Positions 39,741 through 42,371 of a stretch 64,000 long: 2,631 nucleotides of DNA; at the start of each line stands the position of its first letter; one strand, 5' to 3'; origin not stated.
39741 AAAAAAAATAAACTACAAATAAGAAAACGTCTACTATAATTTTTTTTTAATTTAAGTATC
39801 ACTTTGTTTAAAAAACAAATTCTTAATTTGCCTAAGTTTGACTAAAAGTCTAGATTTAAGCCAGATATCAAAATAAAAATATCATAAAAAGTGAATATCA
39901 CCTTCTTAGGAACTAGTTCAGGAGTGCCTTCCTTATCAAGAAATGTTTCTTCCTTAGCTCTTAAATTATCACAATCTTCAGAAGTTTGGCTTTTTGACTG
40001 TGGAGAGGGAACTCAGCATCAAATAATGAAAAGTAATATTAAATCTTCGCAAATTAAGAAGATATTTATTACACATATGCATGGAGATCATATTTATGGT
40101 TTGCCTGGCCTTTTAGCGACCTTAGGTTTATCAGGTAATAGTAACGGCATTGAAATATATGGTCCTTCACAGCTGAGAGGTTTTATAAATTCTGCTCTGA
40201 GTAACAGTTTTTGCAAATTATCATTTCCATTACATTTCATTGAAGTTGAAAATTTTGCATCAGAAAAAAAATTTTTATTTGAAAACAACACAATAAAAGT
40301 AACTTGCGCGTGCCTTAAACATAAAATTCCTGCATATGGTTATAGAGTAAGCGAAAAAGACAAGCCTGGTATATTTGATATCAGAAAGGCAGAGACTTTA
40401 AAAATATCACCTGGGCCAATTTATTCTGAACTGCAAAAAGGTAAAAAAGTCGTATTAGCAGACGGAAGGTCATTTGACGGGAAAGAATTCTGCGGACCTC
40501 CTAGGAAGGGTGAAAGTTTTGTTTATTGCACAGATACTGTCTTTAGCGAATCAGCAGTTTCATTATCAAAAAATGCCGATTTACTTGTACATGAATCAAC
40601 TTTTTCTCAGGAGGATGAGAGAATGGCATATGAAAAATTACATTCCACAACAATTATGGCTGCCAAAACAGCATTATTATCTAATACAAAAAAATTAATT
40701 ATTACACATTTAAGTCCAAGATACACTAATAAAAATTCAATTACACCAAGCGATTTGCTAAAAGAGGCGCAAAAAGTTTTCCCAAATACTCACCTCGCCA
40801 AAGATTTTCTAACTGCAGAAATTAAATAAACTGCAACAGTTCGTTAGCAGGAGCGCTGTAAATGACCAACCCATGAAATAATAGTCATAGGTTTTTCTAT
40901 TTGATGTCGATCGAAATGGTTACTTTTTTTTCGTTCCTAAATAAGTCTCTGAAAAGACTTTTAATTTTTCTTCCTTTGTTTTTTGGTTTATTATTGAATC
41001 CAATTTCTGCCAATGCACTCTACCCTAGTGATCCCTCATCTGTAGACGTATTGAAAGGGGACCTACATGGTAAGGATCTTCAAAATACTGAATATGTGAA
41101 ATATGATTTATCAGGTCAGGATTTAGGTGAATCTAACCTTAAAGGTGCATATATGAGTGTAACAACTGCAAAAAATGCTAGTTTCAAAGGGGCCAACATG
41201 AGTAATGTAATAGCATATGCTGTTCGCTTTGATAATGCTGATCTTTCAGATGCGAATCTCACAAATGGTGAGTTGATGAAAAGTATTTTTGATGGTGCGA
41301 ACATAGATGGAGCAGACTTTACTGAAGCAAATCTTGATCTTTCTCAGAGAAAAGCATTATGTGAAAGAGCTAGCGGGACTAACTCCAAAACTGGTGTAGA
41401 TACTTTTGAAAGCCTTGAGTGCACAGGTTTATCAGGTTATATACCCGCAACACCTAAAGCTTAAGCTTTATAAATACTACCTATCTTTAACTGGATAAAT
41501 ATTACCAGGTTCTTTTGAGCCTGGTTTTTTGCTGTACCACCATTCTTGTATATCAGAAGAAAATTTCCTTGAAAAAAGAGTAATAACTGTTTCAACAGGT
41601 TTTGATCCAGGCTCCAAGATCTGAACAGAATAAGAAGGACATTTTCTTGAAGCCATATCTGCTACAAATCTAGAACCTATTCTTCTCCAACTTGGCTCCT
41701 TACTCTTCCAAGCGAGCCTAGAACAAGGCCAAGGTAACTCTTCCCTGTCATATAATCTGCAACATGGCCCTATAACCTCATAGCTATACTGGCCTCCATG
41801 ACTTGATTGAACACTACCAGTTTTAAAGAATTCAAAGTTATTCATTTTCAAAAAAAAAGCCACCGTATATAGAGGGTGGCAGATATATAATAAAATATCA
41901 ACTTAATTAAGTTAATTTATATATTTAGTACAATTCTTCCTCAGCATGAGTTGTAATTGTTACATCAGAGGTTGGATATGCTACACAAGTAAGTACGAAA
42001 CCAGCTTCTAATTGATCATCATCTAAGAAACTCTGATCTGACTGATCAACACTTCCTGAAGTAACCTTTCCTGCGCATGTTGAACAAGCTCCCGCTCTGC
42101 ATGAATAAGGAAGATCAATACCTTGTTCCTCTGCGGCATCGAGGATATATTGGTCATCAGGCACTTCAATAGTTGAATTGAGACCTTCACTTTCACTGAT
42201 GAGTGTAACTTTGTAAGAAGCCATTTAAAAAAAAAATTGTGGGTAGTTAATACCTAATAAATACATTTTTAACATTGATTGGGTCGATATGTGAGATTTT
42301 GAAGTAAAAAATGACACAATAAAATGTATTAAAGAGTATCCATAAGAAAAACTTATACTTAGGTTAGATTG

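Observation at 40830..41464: Pentapeptide-repeat gene at the lost psbV position appears to carry a PsbV-like signal peptide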

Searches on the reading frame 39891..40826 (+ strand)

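Call 3: search_protein_families(library=pfam, proteins=[window:39891-40826:+], max_evalue=0.01)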
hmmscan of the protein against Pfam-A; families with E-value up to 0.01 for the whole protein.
window:39891-40826:+ (312 aa): 3 families
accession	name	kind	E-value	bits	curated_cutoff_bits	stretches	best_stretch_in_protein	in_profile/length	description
PF12706.13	Lactamase_B_2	-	3.2e-16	60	27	2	34-156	4-133/200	Beta-lactamase superfamily domain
PF00753.33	Lactamase_B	-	1.7e-08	35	22.7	1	31-78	16-67/196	Metallo-beta-lactamase superfamily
PF13691.12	Lactamase_B_4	-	2.8e-07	30.5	27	1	25-68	16-61/63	tRNase Z endonuclease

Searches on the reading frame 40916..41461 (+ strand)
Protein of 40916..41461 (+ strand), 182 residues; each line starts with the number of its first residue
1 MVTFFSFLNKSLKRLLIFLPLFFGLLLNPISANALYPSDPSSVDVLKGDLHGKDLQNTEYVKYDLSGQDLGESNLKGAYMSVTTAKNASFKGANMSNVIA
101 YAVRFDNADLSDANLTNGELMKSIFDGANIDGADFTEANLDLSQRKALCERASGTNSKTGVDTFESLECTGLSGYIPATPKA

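Call 3: search_protein_families(library=pfam, proteins=[window:40916-41461:+], max_evalue=0.01)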
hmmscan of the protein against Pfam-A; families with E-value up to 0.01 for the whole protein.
window:40916-41461:+ (182 aa): 3 families
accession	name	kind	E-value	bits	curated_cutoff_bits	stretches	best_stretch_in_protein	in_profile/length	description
PF00805.28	Pentapeptide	-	4e-14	52.3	20.2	2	104-140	2-38/40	Pentapeptide repeats (8 copies)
PF13599.13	Pentapeptide_4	-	9e-08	32.5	38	1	86-141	9-64/78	Pentapeptide repeat region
PF13576.12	Pentapeptide_3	-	3.3e-06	27.6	27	1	104-140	5-44/48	Pentapeptide repeats (9 copies)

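Call 32: find_homologous_proteins(query=window:40916-41461:+)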
Query window:40916-41461:+ (182 aa): 274 proteins with E <= 0.001 among 344 candidates; the best 120 are listed. Only proteins of 100 to 319 residues were searched: fused or split forms outside these lengths cannot appear, so this answer is no evidence that the protein stands alone or is whole; lengths 'longer' or 'shorter' looks for them.
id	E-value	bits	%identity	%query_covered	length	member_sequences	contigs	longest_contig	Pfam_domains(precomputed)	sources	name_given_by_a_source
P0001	6.4e-111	386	98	100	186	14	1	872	PF13576.13,PF13599.14,PF00805.29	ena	-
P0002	1.0e-110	385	97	100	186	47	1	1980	PF13576.13,PF13599.14,PF00805.29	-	-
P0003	4.3e-102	357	88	100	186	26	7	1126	PF13576.13,PF13599.14,PF00805.29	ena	-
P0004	7.6e-101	353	88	100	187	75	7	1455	PF13576.13,PF13599.14,PF00805.29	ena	-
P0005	5.1e-100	350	86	100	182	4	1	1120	PF13576.13,PF13599.14,PF00805.29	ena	-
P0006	1.8e-99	349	87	100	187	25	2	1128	PF13576.13,PF13599.14,PF00805.29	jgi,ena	-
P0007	1.0e-98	346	87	100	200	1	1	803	PF13576.13,PF13599.14,PF00805.29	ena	-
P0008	3.7e-98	344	86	100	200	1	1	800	PF13576.13,PF13599.14,PF00805.29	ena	-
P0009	1.7e-97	342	86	100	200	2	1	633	PF13576.13,PF13599.14,PF00805.29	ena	-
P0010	2.0e-97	342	86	100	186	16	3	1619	PF13576.13,PF13599.14,PF00805.29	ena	-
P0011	2.1e-97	342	85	100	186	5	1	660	PF13576.13,PF13599.14,PF00805.29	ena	-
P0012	2.5e-97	342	85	100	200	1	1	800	PF13576.13,PF13599.14,PF00805.29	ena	-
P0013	3.0e-97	341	85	100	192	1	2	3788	PF13576.13,PF13599.14,PF00805.29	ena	-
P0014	8.7e-97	340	85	100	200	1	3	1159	PF13576.13,PF13599.14,PF00805.29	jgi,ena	-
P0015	2.0e-96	339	85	100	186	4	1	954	PF13576.13,PF13599.14,PF00805.29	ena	-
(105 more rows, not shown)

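Call 93: search_protein_families(library=ncbifam, proteins=[window:40916-41461:+], max_evalue=0.01)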
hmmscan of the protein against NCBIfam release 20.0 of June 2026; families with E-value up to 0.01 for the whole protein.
window:40916-41461:+ (182 aa): 15 families
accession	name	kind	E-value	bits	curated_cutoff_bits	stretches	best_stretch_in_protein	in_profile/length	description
NF052603.1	penta_Alr5209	equivalog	4.1e-13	49.4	125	2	62-143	17-98/113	Alr5209 family pentapeptide repeat protein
NF047416.1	penta_HetL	equivalog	1.5e-10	40.9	260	1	45-140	20-120/218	heterocyst differentiation pentapeptide repeat protein HetL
NF011743.0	PRK15196.1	equivalog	3.8e-09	35.9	354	1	51-145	230-319/350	type III secretion system effector PipB2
NF011744.0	PRK15197.1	equivalog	1.1e-08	34.6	274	1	49-161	155-265/291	SPI-2 type III secretion system effector PipB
NF033086.2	penta_rpt_Qnr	equivalog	2.6e-05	24.1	240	1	46-140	23-118/211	Qnr family pentapeptide repeat protein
NF000139.2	penta_rpt_QnrD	exception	3e-05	24.1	425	0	103-147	23-68/214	QnrD family quinolone resistance pentapeptide repeat protein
NF038182.1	penta_rpt_SmQnr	exception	3.7e-05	23.6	460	1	87-147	124-184/215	SmQnr family pentapeptide repeat protein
NF000421.1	penta_rpt_QnrVC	exception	9.8e-05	22.4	460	0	104-141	58-95/218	QnrVC family quinolone resistance pentapeptide repeat protein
NF033375.2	penta_rpt_QnrE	exception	0.00019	21.5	480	1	53-137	59-153/214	QnrE family quinolone resistance pentapeptide repeat protein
NF000071.4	penta_rpt_QnrA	exception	0.00019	21.3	450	1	52-141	5-95/218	QnrA family quinolone resistance pentapeptide repeat protein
NF000420.1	penta_rpt_QnrB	exception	0.00029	20.9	460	1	50-140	15-101/214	QnrB family quinolone resistance pentapeptide repeat protein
NF012151.0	penta_rpt_QnrAS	exception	0.00029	20.9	490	1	60-141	8-95/218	QnrAS family quinolone resistance pentapeptide repeat protein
NF012152.0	penta_rpt_QnrC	exception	0.00068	19.7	500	1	49-140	12-104/221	QnrC family quinolone resistance pentapeptide repeat protein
NF000056.3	penta_rpt_QnrS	exception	0.0023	17.7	460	1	46-143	29-127/218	QnrS family quinolone resistance pentapeptide repeat protein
NF000349.1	mfpA_AE000516.2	equivalog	0.0027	17.6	360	0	63-114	97-148/183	pentapeptide repeat protein MfpA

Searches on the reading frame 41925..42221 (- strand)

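Call 3: search_protein_families(library=pfam, proteins=[window:41925-42221:-], max_evalue=0.01)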
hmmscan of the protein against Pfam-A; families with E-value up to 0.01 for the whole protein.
window:41925-42221:- (98 aa): 1 family
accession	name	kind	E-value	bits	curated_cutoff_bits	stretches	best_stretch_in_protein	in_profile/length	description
PF00111.32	Fer2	-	3.6e-27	94.5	21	1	12-84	4-77/77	2Fe-2S iron-sulfur cluster binding domain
